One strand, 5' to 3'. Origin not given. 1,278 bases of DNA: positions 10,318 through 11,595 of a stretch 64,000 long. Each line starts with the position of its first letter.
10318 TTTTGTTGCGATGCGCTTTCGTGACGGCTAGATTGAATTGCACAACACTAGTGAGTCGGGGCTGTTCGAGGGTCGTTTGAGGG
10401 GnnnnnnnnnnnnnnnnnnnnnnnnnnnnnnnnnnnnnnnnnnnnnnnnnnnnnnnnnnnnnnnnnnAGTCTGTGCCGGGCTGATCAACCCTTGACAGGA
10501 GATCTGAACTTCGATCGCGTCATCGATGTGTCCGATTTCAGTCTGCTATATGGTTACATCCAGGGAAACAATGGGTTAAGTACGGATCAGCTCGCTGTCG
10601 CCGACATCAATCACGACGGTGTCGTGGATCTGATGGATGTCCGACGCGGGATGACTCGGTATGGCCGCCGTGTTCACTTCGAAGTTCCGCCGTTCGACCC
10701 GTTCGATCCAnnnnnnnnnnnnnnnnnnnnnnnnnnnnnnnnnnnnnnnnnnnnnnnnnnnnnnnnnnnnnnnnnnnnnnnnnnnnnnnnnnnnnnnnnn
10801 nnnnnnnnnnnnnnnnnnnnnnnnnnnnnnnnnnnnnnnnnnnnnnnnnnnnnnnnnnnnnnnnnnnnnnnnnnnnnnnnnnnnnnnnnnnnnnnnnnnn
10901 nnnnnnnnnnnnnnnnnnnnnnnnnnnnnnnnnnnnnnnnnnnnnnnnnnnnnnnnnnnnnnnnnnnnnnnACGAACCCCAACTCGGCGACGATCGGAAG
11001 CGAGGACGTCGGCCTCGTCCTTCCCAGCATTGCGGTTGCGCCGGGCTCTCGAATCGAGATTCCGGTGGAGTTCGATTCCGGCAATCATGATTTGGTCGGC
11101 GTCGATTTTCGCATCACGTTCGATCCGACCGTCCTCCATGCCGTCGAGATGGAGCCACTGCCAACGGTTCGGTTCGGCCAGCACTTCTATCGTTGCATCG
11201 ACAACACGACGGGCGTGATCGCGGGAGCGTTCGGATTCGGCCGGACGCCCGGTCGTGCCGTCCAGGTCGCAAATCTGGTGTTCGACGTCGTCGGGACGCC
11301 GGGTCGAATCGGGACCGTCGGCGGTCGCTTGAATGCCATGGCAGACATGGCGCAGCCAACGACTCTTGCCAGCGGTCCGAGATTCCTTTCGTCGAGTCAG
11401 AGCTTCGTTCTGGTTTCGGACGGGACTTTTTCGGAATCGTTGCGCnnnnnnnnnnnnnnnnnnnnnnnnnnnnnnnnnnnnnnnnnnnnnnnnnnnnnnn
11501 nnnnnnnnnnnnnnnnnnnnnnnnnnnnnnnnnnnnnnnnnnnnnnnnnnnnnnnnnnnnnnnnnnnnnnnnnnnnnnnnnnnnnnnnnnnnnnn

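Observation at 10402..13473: Secreted dockerin-IPT-Kelch protein and pilin-like gene immediately downstream of the kinase-activator fusion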

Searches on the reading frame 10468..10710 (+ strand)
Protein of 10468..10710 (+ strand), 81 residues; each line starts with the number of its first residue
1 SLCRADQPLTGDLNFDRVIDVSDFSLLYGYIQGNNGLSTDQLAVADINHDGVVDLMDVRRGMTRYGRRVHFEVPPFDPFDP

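Call 88: search_solved_structures(query=A9, max_evalue=10, show_alignments=2)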
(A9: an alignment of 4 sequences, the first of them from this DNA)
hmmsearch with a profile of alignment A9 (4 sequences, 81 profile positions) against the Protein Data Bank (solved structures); distinct sequences matched with E-value up to 10: 52.
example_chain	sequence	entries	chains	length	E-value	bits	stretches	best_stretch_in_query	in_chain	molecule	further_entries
8x39_A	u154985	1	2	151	5.2e-11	45.7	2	11-71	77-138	Serine protease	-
8x3a_A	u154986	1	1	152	5.4e-11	45.7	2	11-71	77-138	Serine protease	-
5nrm_B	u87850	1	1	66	1.5e-05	28.2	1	9-34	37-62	DocCel5: Type I dockerin repeat domain from A. cellulolyticus family 5 endoglucanase WP_01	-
5nrk_B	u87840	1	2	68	1.6e-05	28.1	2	8-35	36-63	DocCel5: Type I dockerin repeat domain from A. cellulolyticus family 5 endoglucanase WP_01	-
3ul4_B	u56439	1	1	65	2.5e-05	27.5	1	9-58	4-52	Cellulosome enzyme, dockerin type I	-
2ccl_B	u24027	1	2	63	3.7e-05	27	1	9-59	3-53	ENDO-1,4-BETA-XYLANASE Y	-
6kg9_A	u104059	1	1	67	6.1e-05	26.3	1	5-60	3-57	And cellulose-binding endoglucanase family 9 CelL ortholog dockerin domain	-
1ohz_B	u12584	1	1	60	0.00013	25.2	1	11-59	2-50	ENDO-1,4-BETA-XYLANASE Y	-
6kgc_B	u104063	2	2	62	0.00031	24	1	8-59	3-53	And cellulose-binding endoglucanase family 9 CelL ortholog dockerin domain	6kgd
4dh2_B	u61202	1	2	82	0.00032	24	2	7-58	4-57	Dockerin type 1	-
6kge_D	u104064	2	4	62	0.0004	23.6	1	8-60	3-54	And cellulose-binding endoglucanase family 9 CelL ortholog dockerin domain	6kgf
2yik_A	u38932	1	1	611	0.00059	23.1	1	9-59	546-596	ENDOGLUCANASE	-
2y3n_B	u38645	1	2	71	0.00089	22.5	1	9-73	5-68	CELLULOSOMAL FAMILY-48 PROCESSIVE GLYCOSIDE HYDROLASE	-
4fl4_A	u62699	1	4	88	0.0022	21.3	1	11-59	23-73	Glycoside hydrolase family 9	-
4cj0_A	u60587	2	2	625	0.016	18.5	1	8-59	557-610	ENDOGLUCANASE D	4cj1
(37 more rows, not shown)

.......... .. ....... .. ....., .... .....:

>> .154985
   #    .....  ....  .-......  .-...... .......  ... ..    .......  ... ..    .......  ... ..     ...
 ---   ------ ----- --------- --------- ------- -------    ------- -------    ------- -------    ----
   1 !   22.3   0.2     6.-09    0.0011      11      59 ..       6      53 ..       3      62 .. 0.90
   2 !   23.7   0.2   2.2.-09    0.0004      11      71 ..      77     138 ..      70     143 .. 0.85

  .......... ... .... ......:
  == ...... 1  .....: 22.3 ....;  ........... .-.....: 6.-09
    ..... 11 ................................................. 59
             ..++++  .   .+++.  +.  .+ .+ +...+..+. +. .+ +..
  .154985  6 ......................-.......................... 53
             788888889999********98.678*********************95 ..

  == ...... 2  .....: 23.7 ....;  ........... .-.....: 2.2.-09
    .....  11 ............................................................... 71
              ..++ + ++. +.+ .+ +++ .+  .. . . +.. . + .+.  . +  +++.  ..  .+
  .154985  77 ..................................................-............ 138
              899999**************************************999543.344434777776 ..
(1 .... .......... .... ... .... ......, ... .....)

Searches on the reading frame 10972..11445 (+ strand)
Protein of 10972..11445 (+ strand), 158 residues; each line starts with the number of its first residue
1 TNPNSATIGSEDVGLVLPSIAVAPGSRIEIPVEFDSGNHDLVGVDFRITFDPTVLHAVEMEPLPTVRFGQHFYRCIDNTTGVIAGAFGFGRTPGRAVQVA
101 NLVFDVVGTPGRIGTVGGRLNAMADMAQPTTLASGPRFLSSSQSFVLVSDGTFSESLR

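Call 60: find_homologous_proteins(query=A6, max_evalue=0.01)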
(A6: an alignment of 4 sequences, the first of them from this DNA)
Query A6 (4 sequences): 8000 candidates shared short words with the query, none scored E <= 0.01.

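Call 61: search_solved_structures(query=A6, max_evalue=10, show_alignments=2)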
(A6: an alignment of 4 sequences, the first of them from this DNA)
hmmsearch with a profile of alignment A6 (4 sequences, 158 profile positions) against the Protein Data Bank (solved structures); distinct sequences matched with E-value up to 10: 11.
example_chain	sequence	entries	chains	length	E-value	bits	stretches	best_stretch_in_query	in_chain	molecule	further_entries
3ul4_A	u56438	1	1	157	0.00078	22.5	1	11-84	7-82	Cellulosome-anchoring protein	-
3kcp_A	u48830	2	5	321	0.0054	19.8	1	6-61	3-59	Cellulosomal-scaffolding protein A | Cellulosome anchoring protein cohesin region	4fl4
3l8q_A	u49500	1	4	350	0.029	17.4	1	14-58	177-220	Cellulosomal scaffoldin adaptor protein B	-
1aoh_A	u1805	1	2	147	0.1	15.7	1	13-61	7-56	Cellulosomal-scaffolding protein A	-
5nrk_A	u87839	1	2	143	0.19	14.8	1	16-65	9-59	Endoglucanase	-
5nrm_A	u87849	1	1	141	0.22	14.5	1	17-65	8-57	Endoglucanase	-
5g5d_A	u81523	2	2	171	0.58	13.2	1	8-58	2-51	CELLULOSOME ANCHORING PROTEIN COHESIN REGION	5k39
3fnk_A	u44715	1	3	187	0.59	13.2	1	10-58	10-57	Cellulosomal scaffoldin adaptor protein B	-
4uyp_A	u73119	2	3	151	0.73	12.9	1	18-101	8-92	Cellulosomal scaffoldin anchoring protein C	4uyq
3ghp_A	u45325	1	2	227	0.75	12.8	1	10-58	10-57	Cellulosomal scaffoldin adaptor protein B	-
4u3s_A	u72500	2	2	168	0.79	12.7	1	15-58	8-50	Cellulosomal scaffoldin adaptor protein B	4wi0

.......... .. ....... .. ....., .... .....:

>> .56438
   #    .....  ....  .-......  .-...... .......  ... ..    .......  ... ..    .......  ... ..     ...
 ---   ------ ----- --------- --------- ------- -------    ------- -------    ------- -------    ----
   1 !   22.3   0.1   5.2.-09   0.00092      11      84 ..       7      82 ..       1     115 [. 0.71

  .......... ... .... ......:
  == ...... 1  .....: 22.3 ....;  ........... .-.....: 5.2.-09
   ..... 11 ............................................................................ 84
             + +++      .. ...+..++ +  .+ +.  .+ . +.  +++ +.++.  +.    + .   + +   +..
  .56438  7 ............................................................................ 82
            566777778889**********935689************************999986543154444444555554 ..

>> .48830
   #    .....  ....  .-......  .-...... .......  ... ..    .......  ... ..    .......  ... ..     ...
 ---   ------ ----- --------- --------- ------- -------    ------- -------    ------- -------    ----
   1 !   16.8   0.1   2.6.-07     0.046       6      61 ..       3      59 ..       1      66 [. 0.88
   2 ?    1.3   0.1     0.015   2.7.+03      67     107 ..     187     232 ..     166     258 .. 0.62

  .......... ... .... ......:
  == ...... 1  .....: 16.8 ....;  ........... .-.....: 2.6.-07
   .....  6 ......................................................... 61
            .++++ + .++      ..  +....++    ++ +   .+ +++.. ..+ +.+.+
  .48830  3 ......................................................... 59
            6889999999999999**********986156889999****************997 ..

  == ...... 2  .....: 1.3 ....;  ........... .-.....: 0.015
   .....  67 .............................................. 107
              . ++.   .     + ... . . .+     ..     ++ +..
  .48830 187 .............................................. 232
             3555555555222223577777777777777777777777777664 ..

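Call 65: predict_structure(alignment_id=A6)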
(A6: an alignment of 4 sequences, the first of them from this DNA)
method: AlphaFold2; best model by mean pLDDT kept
length: 158 residues; sequences in the alignment: 4
mean_pLDDT: 63.8   pTM: 0.63
mean pLDDT of the five models: 63.8, 63.3, 62.0, 59.5, 59.1
residues with pLDDT >= 90: 2; 70-90: 81; 50-70: 32; < 50: 43
segments of 3 or more residues with pLDDT < 50: 121-158
pLDDT, mean of each block of 10 residues (from residue 1): 60 73 79 79 74 81 66 76 77 79 79 57 37 33 34 30
secondary structure, 60 per line:
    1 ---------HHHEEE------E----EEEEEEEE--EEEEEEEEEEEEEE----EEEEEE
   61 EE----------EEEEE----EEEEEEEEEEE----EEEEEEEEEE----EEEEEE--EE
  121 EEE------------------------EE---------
elements in order: E13-15 E27-34 E37-50 E55-62 E73-77 E82-92 E97-106 E111-116 E119-123
